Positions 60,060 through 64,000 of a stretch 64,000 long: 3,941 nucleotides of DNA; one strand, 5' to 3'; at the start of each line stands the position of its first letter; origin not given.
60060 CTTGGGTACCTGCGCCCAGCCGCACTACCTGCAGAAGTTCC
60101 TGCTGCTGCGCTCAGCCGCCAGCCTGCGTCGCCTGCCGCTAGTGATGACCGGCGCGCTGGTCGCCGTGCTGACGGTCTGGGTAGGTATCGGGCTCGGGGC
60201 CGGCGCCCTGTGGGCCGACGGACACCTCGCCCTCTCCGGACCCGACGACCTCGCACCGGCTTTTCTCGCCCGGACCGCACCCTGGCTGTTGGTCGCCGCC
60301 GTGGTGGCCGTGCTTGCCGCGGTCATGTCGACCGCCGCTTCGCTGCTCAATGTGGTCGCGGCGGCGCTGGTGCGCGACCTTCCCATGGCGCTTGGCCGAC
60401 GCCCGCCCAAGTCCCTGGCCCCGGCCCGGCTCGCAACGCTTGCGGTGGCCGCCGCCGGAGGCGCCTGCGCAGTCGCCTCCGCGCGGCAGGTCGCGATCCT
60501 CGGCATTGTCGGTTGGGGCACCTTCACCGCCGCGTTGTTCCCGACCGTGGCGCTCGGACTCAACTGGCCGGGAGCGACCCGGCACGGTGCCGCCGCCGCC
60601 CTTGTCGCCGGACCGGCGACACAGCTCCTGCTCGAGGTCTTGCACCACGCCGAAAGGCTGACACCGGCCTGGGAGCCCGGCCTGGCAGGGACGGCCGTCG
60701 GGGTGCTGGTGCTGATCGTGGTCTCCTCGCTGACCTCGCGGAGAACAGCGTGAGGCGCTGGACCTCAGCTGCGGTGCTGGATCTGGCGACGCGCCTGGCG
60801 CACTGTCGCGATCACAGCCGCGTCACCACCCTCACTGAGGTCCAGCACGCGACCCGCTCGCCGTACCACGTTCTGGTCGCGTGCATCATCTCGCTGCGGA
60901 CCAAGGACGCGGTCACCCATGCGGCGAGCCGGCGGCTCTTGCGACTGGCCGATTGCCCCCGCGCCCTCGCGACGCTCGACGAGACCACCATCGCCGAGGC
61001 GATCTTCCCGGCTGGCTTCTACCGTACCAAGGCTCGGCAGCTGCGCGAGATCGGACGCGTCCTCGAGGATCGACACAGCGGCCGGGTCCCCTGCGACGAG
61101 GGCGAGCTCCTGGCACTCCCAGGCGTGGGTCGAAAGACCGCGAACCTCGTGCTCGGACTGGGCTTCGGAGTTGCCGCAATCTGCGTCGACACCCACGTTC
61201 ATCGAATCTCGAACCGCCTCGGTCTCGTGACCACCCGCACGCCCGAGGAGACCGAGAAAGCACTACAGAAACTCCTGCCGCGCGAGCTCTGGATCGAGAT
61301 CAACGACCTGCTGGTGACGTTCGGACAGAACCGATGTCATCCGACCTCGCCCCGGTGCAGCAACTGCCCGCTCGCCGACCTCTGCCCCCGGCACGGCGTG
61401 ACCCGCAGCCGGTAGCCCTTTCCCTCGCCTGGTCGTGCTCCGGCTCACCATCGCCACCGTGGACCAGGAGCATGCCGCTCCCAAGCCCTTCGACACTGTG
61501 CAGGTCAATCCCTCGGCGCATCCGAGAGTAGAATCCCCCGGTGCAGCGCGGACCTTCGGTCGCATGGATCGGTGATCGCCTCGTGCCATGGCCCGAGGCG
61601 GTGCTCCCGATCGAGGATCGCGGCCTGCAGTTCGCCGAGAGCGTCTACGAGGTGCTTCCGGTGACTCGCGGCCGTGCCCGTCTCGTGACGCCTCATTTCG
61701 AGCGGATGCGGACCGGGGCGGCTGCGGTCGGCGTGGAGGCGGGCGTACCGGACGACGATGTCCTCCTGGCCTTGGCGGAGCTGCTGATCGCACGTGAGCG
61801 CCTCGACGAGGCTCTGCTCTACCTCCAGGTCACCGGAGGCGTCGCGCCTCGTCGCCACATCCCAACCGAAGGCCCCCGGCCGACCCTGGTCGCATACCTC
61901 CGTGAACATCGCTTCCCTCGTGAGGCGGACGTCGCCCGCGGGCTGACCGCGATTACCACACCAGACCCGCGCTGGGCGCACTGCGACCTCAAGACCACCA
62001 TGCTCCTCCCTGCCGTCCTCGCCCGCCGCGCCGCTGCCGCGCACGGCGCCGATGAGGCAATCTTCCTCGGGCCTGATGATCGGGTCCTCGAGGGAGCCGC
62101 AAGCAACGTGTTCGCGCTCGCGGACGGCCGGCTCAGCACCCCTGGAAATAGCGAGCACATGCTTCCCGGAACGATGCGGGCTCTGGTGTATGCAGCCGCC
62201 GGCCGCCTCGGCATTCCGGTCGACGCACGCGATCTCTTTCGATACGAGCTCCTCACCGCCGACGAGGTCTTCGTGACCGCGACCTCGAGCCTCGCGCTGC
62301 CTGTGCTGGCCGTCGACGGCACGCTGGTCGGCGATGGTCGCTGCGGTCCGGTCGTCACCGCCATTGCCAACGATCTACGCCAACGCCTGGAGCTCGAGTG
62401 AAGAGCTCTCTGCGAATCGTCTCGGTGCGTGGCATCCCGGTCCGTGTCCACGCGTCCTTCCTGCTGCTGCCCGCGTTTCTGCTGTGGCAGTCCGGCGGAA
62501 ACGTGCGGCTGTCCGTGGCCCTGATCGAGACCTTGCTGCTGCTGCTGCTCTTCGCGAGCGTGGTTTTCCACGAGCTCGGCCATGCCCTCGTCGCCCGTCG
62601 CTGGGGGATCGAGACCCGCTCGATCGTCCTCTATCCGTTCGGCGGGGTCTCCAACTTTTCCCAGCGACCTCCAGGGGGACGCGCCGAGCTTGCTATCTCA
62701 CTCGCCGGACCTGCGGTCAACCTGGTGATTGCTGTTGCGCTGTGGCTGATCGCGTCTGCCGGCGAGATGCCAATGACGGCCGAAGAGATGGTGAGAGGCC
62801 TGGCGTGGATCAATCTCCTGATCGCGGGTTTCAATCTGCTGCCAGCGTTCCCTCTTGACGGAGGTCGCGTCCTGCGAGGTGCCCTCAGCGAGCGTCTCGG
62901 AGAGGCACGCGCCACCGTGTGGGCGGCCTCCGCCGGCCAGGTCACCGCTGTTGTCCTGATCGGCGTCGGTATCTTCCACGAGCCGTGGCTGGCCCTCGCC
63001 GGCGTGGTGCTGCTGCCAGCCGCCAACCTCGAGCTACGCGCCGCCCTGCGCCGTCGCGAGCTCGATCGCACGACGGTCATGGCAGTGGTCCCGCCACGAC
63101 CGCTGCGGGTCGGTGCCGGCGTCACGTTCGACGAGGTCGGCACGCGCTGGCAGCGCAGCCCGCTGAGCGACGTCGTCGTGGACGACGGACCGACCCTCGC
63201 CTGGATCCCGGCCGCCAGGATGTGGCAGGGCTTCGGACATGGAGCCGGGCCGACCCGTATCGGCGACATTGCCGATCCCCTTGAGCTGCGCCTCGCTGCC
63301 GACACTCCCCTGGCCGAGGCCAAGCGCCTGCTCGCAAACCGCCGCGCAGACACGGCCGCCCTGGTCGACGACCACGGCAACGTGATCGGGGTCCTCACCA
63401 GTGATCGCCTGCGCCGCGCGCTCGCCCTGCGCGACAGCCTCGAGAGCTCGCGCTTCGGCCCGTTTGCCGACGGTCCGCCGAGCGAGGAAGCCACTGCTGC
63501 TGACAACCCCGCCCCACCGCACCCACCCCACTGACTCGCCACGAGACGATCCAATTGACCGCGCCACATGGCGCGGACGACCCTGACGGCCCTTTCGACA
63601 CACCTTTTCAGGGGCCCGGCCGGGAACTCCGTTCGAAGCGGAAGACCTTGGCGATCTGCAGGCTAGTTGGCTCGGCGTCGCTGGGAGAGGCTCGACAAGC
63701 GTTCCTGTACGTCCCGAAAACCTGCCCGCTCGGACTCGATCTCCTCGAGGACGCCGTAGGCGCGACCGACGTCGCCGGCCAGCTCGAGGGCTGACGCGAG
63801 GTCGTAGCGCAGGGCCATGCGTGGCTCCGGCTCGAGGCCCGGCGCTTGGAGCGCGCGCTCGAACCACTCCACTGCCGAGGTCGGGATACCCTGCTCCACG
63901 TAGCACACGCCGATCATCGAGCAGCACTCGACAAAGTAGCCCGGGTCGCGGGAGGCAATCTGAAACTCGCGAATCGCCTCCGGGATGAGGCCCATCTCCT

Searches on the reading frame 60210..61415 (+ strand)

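Call 92: search_protein_families(library=pfam, proteins=[window:60210-61415:+], max_evalue=0.001)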
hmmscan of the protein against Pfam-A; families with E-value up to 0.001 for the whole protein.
window:60210-61415:+ (401 aa): 3 families
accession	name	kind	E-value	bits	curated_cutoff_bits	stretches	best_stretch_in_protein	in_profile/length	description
PF00730.31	HhH-GPD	-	8e-21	74.9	26.2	1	223-357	1-107/108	HhH-GPD superfamily base excision DNA repair protein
PF00633.29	HHH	-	2.3e-06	27.6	24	1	289-315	2-28/30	Helix-hairpin-helix motif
PF10576.14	EndIII_4Fe-2S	-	0.00019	22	20.5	1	376-392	1-17/17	Iron-sulfur binding domain of endonuclease III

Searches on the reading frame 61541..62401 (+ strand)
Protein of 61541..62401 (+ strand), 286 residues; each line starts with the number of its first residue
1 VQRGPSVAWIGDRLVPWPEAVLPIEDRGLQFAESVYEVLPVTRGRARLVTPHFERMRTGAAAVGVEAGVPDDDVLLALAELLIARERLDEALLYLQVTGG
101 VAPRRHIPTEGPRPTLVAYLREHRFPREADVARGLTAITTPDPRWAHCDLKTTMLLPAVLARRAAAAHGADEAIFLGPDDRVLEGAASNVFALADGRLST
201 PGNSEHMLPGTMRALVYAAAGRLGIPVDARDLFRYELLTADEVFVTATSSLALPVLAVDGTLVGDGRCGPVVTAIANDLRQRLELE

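Call 92: search_protein_families(library=pfam, proteins=[window:61541-62401:+], max_evalue=0.001)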
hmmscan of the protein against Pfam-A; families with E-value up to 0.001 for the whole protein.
window:61541-62401:+ (286 aa): 1 family
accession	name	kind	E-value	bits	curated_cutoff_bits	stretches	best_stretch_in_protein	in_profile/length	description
PF01063.24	Aminotran_4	-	3.5e-41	141.9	28.5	1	35-257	2-222/223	Amino-transferase class IV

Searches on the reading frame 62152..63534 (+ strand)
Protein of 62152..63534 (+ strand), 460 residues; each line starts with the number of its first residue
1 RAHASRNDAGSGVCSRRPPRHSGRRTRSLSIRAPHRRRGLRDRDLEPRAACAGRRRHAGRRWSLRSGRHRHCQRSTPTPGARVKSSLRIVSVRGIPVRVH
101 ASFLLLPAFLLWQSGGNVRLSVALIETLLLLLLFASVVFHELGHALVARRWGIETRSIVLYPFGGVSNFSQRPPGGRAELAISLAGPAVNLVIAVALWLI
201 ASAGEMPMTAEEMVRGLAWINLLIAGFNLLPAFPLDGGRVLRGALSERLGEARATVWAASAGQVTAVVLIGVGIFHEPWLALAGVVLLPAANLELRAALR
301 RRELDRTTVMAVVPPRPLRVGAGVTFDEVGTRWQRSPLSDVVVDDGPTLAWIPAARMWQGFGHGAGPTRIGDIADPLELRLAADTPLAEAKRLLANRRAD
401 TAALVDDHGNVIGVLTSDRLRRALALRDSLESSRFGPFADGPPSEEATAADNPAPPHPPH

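Call 18: search_protein_families(library=pfam, proteins=[window:62152-63534:+], max_evalue=0.001)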
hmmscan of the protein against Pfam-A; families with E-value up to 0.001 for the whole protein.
window:62152-63534:+ (460 aa): 3 families
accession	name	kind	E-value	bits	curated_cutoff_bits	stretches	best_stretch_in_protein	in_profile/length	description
PF02163.28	Peptidase_M50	-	1.7e-24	86.9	27.2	2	129-201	2-100/221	Peptidase family M50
PF13398.12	Peptidase_M50B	-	1.5e-06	28.5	26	1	122-208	10-96/201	Peptidase M50B-like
PF00571.33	CBS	-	1.7e-05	25.5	24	1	381-425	12-56/57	CBS domain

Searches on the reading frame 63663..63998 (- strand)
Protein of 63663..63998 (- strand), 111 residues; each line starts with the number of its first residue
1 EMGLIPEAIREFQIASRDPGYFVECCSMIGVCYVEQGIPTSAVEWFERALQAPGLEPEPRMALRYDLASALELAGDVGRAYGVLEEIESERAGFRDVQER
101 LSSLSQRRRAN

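Call 18: search_protein_families(library=pfam, proteins=[window:63663-63998:-], max_evalue=0.001)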
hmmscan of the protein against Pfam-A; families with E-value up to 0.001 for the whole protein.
window:63663-63998:- (111 aa): 3 families
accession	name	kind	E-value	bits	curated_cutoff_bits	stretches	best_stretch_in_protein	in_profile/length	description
PF13428.12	TPR_14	-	1.1e-05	26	23.5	0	62-101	2-41/44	Tetratricopeptide repeat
PF07719.23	TPR_2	-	0.00011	22.5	27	0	24-51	2-29/34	Tetratricopeptide repeat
PF13432.12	TPR_16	-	0.00018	22.3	32.7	0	28-52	36-60/65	Tetratricopeptide repeat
